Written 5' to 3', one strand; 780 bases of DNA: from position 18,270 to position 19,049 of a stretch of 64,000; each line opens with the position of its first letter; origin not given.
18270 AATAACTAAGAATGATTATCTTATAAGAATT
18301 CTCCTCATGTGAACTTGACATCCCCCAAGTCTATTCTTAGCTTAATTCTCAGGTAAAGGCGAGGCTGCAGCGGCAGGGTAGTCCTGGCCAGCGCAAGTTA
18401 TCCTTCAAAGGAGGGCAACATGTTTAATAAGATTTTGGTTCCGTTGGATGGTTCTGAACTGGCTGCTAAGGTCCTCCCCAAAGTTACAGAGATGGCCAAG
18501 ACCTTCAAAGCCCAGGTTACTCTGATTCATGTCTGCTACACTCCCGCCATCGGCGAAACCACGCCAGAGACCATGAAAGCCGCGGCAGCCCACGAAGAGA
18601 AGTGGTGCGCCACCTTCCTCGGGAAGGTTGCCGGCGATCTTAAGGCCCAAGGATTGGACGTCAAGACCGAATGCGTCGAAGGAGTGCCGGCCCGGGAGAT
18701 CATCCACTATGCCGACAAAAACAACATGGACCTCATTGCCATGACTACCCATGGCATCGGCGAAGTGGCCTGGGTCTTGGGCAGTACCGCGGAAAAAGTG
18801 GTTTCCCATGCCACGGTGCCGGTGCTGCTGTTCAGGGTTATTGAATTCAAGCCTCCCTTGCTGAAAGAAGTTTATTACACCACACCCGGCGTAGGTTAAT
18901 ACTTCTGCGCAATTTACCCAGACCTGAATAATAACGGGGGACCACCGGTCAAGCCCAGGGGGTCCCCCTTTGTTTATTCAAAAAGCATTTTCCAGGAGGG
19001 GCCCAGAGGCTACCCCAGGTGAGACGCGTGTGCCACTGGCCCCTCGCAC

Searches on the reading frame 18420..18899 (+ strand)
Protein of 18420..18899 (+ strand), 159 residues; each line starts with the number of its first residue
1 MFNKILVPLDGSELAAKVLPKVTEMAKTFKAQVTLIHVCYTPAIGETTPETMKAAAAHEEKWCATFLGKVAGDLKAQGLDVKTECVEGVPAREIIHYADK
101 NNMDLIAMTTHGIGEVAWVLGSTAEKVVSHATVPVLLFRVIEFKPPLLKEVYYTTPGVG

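Call 29: search_protein_families(library=pfam, proteins=[window:18420-18899:+], max_evalue=0.001)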
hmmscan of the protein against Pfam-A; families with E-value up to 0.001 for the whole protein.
window:18420-18899:+ (159 aa): 1 family
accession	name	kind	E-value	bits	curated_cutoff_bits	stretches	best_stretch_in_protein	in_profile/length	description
PF00582.32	Usp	-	2e-28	100.2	24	1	1-139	1-141/141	Universal stress protein family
